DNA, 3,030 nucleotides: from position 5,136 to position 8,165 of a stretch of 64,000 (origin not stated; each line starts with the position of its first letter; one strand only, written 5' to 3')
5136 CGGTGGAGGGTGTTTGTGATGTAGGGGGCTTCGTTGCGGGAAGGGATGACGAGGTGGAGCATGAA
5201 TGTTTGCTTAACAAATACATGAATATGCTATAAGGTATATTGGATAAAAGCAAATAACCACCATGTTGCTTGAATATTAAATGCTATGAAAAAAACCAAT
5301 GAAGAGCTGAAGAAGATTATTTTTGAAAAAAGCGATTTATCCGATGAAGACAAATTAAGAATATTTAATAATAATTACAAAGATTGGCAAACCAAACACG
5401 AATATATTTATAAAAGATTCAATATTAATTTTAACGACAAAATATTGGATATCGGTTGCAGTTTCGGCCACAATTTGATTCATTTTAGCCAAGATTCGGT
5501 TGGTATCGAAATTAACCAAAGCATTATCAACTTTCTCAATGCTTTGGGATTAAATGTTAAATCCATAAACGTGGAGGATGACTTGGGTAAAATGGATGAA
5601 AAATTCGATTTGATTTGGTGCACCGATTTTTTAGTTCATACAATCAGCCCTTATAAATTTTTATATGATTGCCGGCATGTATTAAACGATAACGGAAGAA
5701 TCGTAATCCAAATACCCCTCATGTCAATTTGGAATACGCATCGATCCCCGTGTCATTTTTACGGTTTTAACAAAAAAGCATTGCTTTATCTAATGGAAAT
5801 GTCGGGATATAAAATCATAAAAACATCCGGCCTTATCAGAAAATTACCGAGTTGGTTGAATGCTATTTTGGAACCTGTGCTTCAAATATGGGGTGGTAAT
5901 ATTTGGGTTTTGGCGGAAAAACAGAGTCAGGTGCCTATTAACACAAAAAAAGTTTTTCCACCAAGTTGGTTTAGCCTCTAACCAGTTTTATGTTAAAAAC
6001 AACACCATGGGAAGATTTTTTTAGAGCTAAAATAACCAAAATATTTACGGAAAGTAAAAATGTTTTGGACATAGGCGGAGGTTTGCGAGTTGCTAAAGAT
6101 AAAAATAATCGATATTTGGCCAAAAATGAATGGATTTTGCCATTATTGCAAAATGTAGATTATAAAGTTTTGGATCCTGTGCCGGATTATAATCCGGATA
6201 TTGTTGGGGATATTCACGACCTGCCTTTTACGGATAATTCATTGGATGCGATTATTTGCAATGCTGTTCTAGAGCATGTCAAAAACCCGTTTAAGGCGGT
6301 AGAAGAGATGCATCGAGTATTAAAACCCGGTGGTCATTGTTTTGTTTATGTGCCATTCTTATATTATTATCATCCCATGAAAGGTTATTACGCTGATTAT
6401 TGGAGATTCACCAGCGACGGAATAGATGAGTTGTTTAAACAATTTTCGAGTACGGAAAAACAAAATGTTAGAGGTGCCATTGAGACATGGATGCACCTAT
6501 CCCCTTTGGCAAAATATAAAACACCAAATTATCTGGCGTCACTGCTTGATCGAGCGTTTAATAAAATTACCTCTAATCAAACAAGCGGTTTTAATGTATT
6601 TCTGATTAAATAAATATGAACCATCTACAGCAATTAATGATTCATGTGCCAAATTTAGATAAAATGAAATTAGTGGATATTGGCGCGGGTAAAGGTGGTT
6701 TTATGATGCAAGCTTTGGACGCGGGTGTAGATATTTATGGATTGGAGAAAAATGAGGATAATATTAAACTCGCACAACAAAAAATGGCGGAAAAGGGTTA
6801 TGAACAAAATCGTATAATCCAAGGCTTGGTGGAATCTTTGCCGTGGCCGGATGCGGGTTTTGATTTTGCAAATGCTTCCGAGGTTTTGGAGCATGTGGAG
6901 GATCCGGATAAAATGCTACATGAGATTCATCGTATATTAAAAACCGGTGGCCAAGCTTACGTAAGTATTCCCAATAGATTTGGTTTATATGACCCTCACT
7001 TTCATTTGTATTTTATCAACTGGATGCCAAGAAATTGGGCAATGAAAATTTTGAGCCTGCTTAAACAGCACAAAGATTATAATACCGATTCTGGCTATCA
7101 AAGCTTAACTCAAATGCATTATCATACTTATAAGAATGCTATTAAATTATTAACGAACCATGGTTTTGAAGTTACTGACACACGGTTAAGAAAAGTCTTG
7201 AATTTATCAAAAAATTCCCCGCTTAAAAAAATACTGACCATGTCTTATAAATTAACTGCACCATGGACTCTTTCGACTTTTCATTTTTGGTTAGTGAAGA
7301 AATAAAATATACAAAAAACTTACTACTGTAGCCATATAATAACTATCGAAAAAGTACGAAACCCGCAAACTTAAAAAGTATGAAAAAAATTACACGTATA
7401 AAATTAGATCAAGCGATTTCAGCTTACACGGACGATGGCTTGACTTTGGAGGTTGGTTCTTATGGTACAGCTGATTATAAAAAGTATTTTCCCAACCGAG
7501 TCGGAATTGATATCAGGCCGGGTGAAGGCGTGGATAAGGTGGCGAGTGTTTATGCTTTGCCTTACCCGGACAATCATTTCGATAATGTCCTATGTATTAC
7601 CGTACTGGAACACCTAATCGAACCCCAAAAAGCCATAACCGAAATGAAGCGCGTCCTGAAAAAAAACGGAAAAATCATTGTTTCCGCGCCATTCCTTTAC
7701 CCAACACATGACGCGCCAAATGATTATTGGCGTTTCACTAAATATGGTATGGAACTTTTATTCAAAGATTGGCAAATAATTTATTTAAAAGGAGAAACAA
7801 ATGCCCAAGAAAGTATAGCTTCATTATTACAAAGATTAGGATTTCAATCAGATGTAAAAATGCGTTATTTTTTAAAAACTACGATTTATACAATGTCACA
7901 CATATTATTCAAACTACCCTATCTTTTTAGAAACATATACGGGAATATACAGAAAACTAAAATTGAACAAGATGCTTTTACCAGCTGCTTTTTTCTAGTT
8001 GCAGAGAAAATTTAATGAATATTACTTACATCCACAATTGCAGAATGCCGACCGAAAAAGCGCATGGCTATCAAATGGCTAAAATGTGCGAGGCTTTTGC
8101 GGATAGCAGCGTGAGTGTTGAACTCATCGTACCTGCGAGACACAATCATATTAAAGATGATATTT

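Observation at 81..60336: Window-wide short-period (mostly 7-nt) degenerate tandem repeats organised as mismatched inverted arms at gene boundaries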

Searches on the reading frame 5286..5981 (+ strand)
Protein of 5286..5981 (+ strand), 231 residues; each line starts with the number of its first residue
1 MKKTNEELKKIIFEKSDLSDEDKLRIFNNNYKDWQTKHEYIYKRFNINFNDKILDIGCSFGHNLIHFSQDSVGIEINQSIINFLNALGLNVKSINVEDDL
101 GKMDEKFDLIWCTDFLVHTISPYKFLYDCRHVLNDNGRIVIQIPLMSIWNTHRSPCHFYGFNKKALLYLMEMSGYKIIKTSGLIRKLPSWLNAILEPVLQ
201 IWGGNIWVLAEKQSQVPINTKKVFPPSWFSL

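Call 13: search_protein_families(library=pfam, proteins=[window:5286-5981:+], max_evalue=0.01)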
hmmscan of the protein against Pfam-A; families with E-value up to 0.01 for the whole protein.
window:5286-5981:+ (231 aa): 7 families
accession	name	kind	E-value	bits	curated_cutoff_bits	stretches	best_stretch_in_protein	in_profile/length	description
PF08241.18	Methyltransf_11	-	3.8e-08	34.3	21.2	1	54-141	1-95/95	Methyltransferase domain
PF08242.18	Methyltransf_12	-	6.3e-08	33.7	30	1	54-139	1-98/98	Methyltransferase domain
PF13489.12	Methyltransf_23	-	2.3e-07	31.2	27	1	50-177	23-161/164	Methyltransferase domain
PF05219.18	DREV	-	3.5e-06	26.8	26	1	51-143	96-188/265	DREV methyltransferase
PF13649.12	Methyltransf_25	-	4.2e-06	27.8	27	1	53-137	1-97/97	Methyltransferase domain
PF13847.12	Methyltransf_31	-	6.2e-06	26.4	27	1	50-142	4-110/145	Methyltransferase domain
PF07021.18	MetW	-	8.9e-06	25.9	21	1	47-151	11-117/193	Methionine biosynthesis protein MetW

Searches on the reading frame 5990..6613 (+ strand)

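Call 13: search_protein_families(library=pfam, proteins=[window:5990-6613:+], max_evalue=0.01)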
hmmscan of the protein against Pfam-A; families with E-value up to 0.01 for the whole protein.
window:5990-6613:+ (207 aa): 8 families
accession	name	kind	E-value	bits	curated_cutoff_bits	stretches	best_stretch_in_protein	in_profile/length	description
PF08241.18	Methyltransf_11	-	5.6e-17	62.6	21.2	1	71-119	47-95/95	Methyltransferase domain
PF13489.12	Methyltransf_23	-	1.2e-12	48.4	27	1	14-145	12-142/164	Methyltransferase domain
PF13847.12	Methyltransf_31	-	9e-11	42.1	27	1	72-119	60-109/145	Methyltransferase domain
PF13649.12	Methyltransf_25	-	5e-10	40.4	27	1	71-115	51-97/97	Methyltransferase domain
PF08242.18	Methyltransf_12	-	6.4e-08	33.7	30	1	75-117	58-98/98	Methyltransferase domain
PF01209.24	Ubie_methyltran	-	2.1e-05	24.5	20.1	1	72-119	104-151/233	ubiE/COQ5 methyltransferase family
PF05148.21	Methyltransf_8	-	4.2e-05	23.9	27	1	67-119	105-156/219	Hypothetical methyltransferase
PF07942.18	CARME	-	0.0081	16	27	1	72-151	151-229/268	Carnosine N-methyltransferase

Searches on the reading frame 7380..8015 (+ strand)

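Call 13: search_protein_families(library=pfam, proteins=[window:7380-8015:+], max_evalue=0.01)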
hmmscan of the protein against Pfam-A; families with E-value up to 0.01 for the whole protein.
window:7380-8015:+ (211 aa): 7 families
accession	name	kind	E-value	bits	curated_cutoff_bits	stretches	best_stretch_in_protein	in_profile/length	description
PF08241.18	Methyltransf_11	-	5e-13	49.9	21.2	1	53-101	47-95/95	Methyltransferase domain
PF13847.12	Methyltransf_31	-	1.2e-07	32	27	1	56-105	62-113/145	Methyltransferase domain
PF13489.12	Methyltransf_23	-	3.8e-07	30.4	27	1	39-156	46-160/164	Methyltransferase domain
PF13649.12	Methyltransf_25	-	1.2e-06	29.6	27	1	54-97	52-97/97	Methyltransferase domain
PF08242.18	Methyltransf_12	-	1.7e-05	25.9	30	1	61-99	64-98/98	Methyltransferase domain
PF20922.3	Anamorsin_N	-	0.0023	18.1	27.1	1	53-105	38-91/163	Anamorsin, N-terminal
PF03141.22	Methyltransf_29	-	0.0023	17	23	1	56-111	171-227/506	Putative S-adenosyl-L-methionine-dependent methyltransferase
